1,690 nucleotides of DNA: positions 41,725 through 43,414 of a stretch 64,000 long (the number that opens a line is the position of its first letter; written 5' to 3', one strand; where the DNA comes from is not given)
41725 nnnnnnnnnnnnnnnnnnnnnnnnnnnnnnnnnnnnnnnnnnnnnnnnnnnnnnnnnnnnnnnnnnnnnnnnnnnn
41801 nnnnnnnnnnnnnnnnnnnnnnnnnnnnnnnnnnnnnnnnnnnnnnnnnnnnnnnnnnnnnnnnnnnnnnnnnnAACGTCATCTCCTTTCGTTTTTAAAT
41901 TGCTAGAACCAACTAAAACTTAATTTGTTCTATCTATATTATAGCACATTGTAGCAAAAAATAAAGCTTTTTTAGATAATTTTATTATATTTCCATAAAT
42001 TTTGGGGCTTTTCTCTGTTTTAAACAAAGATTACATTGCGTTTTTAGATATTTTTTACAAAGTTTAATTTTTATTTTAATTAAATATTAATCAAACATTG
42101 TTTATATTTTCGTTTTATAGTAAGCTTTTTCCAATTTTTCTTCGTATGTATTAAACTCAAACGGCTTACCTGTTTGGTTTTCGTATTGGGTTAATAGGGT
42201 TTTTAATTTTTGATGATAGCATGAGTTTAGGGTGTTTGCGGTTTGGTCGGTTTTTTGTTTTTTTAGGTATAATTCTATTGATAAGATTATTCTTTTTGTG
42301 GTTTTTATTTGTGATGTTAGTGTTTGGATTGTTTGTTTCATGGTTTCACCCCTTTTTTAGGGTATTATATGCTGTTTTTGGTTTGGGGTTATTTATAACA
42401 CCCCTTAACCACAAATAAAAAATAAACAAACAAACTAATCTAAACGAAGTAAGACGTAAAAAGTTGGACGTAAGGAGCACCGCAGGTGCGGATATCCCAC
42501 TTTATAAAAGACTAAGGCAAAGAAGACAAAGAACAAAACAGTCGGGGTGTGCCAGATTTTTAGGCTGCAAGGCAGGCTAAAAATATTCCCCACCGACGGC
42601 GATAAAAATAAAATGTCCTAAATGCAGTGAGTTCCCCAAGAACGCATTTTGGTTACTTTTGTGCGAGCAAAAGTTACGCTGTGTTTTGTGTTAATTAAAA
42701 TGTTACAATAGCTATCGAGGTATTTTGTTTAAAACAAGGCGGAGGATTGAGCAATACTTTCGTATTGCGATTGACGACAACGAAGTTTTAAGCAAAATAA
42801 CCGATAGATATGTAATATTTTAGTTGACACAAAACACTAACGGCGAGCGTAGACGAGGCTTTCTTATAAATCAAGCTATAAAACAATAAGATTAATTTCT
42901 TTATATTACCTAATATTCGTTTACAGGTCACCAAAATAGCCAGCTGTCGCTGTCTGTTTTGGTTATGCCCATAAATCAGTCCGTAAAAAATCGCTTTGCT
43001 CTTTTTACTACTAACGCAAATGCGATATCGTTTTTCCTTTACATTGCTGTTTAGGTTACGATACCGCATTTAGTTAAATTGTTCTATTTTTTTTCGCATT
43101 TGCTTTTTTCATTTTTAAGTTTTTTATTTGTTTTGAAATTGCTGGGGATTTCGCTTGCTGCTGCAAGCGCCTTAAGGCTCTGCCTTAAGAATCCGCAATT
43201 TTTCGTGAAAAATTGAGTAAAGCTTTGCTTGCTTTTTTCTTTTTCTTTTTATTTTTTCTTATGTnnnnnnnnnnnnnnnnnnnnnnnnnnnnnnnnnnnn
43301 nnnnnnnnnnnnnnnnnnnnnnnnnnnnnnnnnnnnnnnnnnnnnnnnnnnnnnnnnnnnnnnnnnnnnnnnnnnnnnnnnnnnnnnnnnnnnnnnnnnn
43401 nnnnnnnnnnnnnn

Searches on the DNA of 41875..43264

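Call 67: search_rna_families(source=window, start=41875, end=43264, threshold=evalue, max_evalue=1)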
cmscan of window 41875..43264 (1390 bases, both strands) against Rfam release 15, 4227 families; matches with E-value up to 1: 3.
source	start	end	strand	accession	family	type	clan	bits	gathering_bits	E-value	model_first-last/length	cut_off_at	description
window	42684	42835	+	RF04174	MIR4208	Gene; miRNA;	-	28.9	140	0.062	1-191/191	no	MIR4208 microRNA precursor family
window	42686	42832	+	RF04205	MIR2606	Gene; miRNA;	-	24.1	139.7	0.82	1-165/165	no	MIR2606 microRNA precursor family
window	42361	42437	+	RF00672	mir-190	Gene; miRNA;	CL00089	22.2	48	0.28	1-78/78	no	mir-190 microRNA precursor family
